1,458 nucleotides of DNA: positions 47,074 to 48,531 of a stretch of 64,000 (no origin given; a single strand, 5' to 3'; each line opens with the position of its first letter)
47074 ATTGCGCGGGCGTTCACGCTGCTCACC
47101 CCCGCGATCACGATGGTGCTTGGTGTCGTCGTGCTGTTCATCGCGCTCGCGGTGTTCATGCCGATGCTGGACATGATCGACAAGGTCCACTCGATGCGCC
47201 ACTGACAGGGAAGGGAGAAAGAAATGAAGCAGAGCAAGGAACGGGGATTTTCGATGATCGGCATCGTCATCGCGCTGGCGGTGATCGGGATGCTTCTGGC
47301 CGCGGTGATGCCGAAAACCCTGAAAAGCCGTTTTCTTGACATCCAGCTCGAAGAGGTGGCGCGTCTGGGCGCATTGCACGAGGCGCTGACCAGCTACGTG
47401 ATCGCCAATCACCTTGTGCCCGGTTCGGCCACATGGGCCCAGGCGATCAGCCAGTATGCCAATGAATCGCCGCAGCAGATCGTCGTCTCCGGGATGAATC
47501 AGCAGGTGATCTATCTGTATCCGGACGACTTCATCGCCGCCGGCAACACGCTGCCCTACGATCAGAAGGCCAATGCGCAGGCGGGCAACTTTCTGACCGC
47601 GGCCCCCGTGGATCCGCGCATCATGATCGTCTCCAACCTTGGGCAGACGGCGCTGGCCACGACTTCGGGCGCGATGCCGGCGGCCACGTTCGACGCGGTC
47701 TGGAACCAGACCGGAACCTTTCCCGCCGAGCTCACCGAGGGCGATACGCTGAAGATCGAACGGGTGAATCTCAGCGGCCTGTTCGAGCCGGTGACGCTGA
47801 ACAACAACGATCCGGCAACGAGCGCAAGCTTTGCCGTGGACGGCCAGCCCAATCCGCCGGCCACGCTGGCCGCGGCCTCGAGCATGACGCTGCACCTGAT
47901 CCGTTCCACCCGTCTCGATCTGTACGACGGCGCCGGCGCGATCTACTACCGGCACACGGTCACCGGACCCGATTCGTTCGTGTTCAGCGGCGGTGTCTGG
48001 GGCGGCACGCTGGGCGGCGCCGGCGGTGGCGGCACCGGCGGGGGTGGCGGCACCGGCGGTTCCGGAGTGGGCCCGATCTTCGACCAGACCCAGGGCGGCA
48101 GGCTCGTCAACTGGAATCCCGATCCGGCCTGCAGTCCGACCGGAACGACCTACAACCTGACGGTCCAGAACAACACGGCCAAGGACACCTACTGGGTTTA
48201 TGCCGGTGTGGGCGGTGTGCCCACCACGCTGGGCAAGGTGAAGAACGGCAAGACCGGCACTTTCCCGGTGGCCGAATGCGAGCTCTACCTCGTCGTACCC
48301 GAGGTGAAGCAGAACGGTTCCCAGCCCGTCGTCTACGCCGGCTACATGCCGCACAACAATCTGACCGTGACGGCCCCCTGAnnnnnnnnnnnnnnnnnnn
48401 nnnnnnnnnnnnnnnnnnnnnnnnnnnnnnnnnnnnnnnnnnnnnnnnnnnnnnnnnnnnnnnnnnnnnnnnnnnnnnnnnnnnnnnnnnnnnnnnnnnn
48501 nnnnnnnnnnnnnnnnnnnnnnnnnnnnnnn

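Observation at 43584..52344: Compact, translationally coupled 8-gene type IV filament machine that fits no canonical gene set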

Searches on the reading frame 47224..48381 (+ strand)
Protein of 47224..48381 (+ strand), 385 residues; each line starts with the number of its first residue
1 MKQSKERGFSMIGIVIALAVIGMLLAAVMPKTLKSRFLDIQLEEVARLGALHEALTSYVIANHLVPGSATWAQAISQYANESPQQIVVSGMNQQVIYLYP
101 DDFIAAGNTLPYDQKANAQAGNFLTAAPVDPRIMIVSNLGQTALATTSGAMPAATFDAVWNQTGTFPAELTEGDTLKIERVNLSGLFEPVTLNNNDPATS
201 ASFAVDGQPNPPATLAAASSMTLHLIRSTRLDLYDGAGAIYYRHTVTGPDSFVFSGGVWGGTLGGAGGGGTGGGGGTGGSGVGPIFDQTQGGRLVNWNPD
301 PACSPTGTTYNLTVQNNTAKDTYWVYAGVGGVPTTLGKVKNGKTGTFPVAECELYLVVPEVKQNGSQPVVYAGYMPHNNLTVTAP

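Call 3: search_protein_families(library=pfam, proteins=[window:47224-48381:+], max_evalue=0.01)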
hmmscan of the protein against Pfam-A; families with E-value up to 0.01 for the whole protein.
window:47224-48381:+ (385 aa): 1 family
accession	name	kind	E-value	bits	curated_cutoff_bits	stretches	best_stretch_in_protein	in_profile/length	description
PF07963.17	N_methyl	-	0.00017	21.5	21.2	1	4-29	2-27/27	Prokaryotic N-terminal methylation motif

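Call 4: search_protein_families(library=ncbifam, proteins=[window:47224-48381:+], max_evalue=0.01)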
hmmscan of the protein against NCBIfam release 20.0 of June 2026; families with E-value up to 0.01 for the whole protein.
window:47224-48381:+ (385 aa): 2 families
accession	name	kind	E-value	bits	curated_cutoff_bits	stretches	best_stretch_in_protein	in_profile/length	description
TIGR01710.1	typeII_sec_gspG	equivalog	3.4e-05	23.9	88.85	1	7-84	1-78/134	type II secretion system major pseudopilin GspG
NF041775.1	typeIV_PilA_Myxo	equivalog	0.00047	20.2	400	1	5-59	9-63/214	type IV pilin protein PilA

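Call 68: find_homologous_proteins(query=window:47224-48381:+, max_evalue=0.001)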
Query window:47224-48381:+ (385 aa): 5 proteins with E <= 0.001 among 8000 candidates.
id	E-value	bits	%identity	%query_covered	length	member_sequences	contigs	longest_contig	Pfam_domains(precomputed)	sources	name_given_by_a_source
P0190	4.8e-254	860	100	100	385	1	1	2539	-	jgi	-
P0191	1.2e-195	668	77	100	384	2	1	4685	-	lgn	-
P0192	1.9e-135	470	60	100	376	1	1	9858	-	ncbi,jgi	-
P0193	8.5e-109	382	54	99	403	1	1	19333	-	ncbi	ncbi:MAG: type II secretion system protein [Mariprofundaceae bacterium]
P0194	7.9e-81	290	40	100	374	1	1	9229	PF07963.18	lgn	-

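Call 78: predict_structure(alignment_id=A7)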
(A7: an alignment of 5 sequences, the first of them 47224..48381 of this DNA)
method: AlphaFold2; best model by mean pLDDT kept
length: 385 residues; sequences in the alignment: 5
mean_pLDDT: 64.8   pTM: 0.51
mean pLDDT of the five models: 64.8, 63.3, 63.2, 55.5, 53.1
residues with pLDDT >= 90: 35; 70-90: 126; 50-70: 134; < 50: 90
segments of 3 or more residues with pLDDT < 50: 1-13, 22-36, 77-92, 263-293, 329-331, 362-369
pLDDT, mean of each block of 10 residues (from residue 1): 37 50 46 48 58 69 68 51 34 58 67 88 84 68 58 64 60 60 81 92 89 94 88 83 76 83 31 23 40 54 72 79 63 66 83 71 43 80 74
secondary structure, 60 per line:
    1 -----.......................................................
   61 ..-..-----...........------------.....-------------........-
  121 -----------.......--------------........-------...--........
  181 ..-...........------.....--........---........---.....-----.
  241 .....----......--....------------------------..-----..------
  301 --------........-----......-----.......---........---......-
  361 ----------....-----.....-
elements in order: H6-62 H71-81 E94-98 H114-119 E132-138 H153-160 E176-182 E187-194 E201-205 E208-215 E219-226 E230-234 E240-245 E250-255 E258-261 E309-316 E322-327 E333-339 E343-350 E354-359 E371-374 E380-384

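Call 81: fold_search(model_id=the predicted structure, library=pdb)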
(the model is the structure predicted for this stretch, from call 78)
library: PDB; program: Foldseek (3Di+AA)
matches with E <= 10: 894; with E <= 0.001: 10
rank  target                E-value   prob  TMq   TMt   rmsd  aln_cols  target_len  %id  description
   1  7pmx_A                8.5e-05  1.00  0.14  0.09  18.5       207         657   10  HsPepT1 bound to Ala-Phe in the outward facing open conformation (released 2021-10-20)
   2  5a9d_A                1.1e-04  1.00  0.16  0.31  14.2       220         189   10  Crystal structure of the extracellular domain of PepT1 (released 2015-09-09)
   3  7pmw_A                2.8e-04  0.99  0.16  0.10  17.6       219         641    9  HsPepT1 bound to Ala-Phe in the outward facing occluded conformation (released 2021-10-20)
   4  8bb5_C                4.7e-04  1.00  0.14  0.34  11.7        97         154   13  Structure of human WDR5 and pVHL:ElonginC:ElonginB bound to PROTAC with Aryl linker (released 2022-11-09)
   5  8ymb_I                6.3e-04  1.00  0.17  0.42   4.0        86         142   12  The crystal structure of SHD931 in complex with Brd4-BD2 and VCB (released 2025-02-12)
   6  8bb3_L                7.1e-04  1.00  0.15  0.35  12.0       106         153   14  Structure of human WDR5 and pVHL:ElonginC:ElonginB bound to PROTAC with PEG linker (conformation #1) (released 2022-11-09)
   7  7cjb_E                7.5e-04  1.00  0.15  0.35  11.6       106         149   14  VHL recognizes hydroxyproline in RIPK1 (released 2021-07-14)
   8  6bvb_V                7.5e-04  1.00  0.15  0.34  12.0       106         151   14  Crystal structure of HIF-2alpha-pVHL-elongin B-elongin C (released 2018-08-01)
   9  7jto_L                8.4e-04  1.00  0.14  0.35  11.7        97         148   13  Crystal structure of Protac MS33 in complex with the WD repeat-containing protein 5 and pVHL:ElonginC:ElonginB (released 2021-10-06)
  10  4jcl                  8.4e-04  0.75  0.18  0.11  15.3       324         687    8  Crystal structure of Alpha-CGT from Paenibacillus macerans at 1.7 Angstrom resolution (released 2014-02-26)
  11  3ztd_C                1.3e-03  1.00  0.17  0.45   4.6        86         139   13  pVHL54-213-EloB-EloC complex _ methyl 4-(((2S,4R)-4-hydroxy-1-(2-(3- methylisoxazol-5-yl)acetyl)pyrrolidine-2-carboxam (released 2012-07-25)
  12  6gmq_C                1.3e-03  1.00  0.17  0.44   4.9        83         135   13  pVHL:EloB:EloC in complex with (4-(1H-pyrrol-1-yl)phenyl)methanol (released 2018-08-22)
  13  4w9c_C                1.3e-03  1.00  0.15  0.37  11.5       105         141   12  pVHL:EloB:EloC in complex with (2S,4R)-1-(3,3-dimethylbutanoyl)-4-hydroxy-N-(4-(oxazol-5-yl)benzyl)pyrrolidine-2-carbo (released 2014-09-10)
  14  8zvj_C                1.3e-03  1.00  0.18  0.45   4.3        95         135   10  Crystal structure of VHL-EloB-EloC in complex with a fragment compound 7HC_1(DE22) (released 2024-12-18)
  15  4w9j_L                1.3e-03  1.00  0.14  0.35  11.8        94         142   14  pVHL:EloB:EloC in complex with (2S,4R)-1-((S)-2-((S)-2-acetamido-4-methylpentanamido)-3,3-dimethylbutanoyl)-4-hydroxy- (released 2014-09-10)
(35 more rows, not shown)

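Call 106: find_related_loci(query=A7, collection=metagenome_contigs, flank=10000)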
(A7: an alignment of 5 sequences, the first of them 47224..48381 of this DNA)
Query A7 (385 aa) in metagenome_contigs; peptide patterns used: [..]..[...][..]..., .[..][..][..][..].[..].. (x = any residue, [..] = any of these).
151 stretches matched a pattern; 2 encode a relative of the query (tblastn E <= 1e-3); 2 distinct loci.
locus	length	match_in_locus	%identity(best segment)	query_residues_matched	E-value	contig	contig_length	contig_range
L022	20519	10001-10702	30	6-236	4e-18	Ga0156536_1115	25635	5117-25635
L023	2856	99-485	38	111-236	1e-16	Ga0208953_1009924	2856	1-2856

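Call 108: search_protein_families(library=pfam, proteins=[L022:8-2140:+, L022:2163-3839:+, L022:3863-5260:+, L022:5454-5987:+, L022:6316-7002:+, L022:7039-8748:+, L022:9959-10774:+, L022:12184-12744:+, L022:12705-13292:+, L022:13289-14779:+], max_evalue=0.001)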
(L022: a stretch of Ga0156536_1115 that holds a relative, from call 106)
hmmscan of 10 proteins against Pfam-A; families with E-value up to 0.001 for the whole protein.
L022:8-2140:+ (710 aa): 7 families
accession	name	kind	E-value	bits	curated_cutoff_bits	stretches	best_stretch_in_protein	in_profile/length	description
PF02518.31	HATPase_c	-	2.3e-21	76.8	26.4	1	444-559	2-109/111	Histidine kinase-, DNA gyrase B-, and HSP90-like ATPase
PF00072.30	Response_reg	-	1.5e-15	57.8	30.2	1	590-704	1-109/111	Response regulator receiver domain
PF13188.13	PAS_8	-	4e-08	33.3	21.8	1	209-256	1-41/65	PAS domain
PF08448.16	PAS_4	-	7.8e-07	29.7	23.1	0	237-324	14-109/110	PAS fold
PF00512.31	HisKA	-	6.5e-06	26.5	26.9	1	340-402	3-64/66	His Kinase A (phospho-acceptor) domain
PF13426.13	PAS_9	-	2e-05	25.3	27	0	237-322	10-103/103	PAS domain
PF00989.32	PAS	-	0.00045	20.6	22.6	0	239-276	22-59/113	PAS fold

L022:2163-3839:+ (558 aa): 8 families
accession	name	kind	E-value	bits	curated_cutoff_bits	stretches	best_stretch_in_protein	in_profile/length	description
PF02518.31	HATPase_c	-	1.2e-24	87.3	26.4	1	452-557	4-109/111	Histidine kinase-, DNA gyrase B-, and HSP90-like ATPase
PF00989.32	PAS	-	1.4e-21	77.1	22.6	2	39-129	6-98/113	PAS fold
PF08447.18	PAS_3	-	6.8e-20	71.6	25.6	2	199-285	2-87/89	PAS fold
PF13426.13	PAS_9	-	1.8e-18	67.1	27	2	47-144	4-103/103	PAS domain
PF08448.16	PAS_4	-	5.3e-16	59.3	23.1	2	40-145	1-108/110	PAS fold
PF13188.13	PAS_8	-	2.8e-12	46.5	21.8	2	175-230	1-53/65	PAS domain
PF13596.12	PAS_10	-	5.6e-05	24.2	22.1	0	195-291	18-106/106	PAS domain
PF00512.31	HisKA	-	7.5e-05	23.1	26.9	0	318-406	4-66/66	His Kinase A (phospho-acceptor) domain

L022:3863-5260:+ (465 aa): 10 families
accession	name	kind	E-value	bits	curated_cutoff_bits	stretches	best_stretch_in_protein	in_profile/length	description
PF00158.32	Sigma54_activat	-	7.3e-54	182.4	20.2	1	156-318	1-167/168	Sigma-54 interaction domain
PF00072.30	Response_reg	-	2.2e-26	92.6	30.2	1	12-122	1-110/111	Response regulator receiver domain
PF14532.12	Sigma54_activ_2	-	2.4e-18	67.1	25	1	157-323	1-138/138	Sigma-54 interaction domain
PF25601.1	AAA_lid_14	-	2.7e-16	59.6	27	1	324-393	1-70/87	AAA+ ATPase lid domain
PF02954.25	HTH_8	-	9.3e-10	38.5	22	1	431-460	9-38/42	Bacterial regulatory protein, Fis family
PF07728.20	AAA_5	-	3.1e-06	27.7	22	1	179-299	1-125/139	AAA domain (dynein-related subfamily)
PF00004.35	AAA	-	6.2e-06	27.1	21.2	1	180-307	1-120/131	ATPase family associated with various cellular activities (AAA)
PF01078.27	Mg_chelatase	-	0.00046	20.1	20.3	0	234-266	93-125/207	Magnesium chelatase, subunit ChlI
PF07724.20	AAA_2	-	0.00067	20.2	27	0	180-301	6-129/166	AAA domain (Cdc48 subfamily)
PF13556.12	HTH_30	-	0.00098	19.3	27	0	434-460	6-32/59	PucR C-terminal helix-turn-helix domain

L022:5454-5987:+ (177 aa): 1 family
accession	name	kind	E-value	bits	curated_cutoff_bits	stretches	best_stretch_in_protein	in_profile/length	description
PF01740.26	STAS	-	1.1e-05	25.5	22.6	1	28-104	27-104/106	STAS domain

L022:6316-7002:+ (228 aa): 1 family
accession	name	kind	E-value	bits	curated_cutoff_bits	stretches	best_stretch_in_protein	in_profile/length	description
PF07963.17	N_methyl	-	1.5e-06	27.9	21.2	1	14-36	4-26/27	Prokaryotic N-terminal methylation motif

L022:7039-8748:+ (569 aa): 5 families
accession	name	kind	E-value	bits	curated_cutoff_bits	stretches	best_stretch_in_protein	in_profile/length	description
PF00437.27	T2SSE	-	9.8e-126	419.8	24.9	1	186-566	4-370/370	Type II/IV secretion system protein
PF05157.20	MshEN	-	1.3e-16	60.8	23.1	1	82-165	4-88/90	MshEN domain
PF13401.12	AAA_22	-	0.0002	22.1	27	1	323-368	4-33/130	AAA domain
PF13191.12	AAA_16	-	0.00049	21.1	32.6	0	316-381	15-85/167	AAA ATPase domain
PF25199.1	nSTAND_NTPase5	-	0.00076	19.8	34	0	321-363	38-81/145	Novel STAND NTPase 5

L022:9959-10774:+ (271 aa): 1 family
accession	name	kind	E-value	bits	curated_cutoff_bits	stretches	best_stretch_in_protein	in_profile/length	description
PF07963.17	N_methyl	-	5.5e-07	29.3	21.2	1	14-37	3-26/27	Prokaryotic N-terminal methylation motif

L022:12184-12744:+ (186 aa): 0 families

L022:12705-13292:+ (195 aa): 0 families

L022:13289-14779:+ (496 aa): 2 families
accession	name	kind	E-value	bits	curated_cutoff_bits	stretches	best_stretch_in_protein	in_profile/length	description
PF00263.26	Secretin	-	2e-43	148.4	27.5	1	327-495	1-168/169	Bacterial type II and III secretion system protein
PF07655.18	Secretin_N_2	-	5.5e-06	27.3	23.4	0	173-222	37-87/91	Secretin N-terminal domain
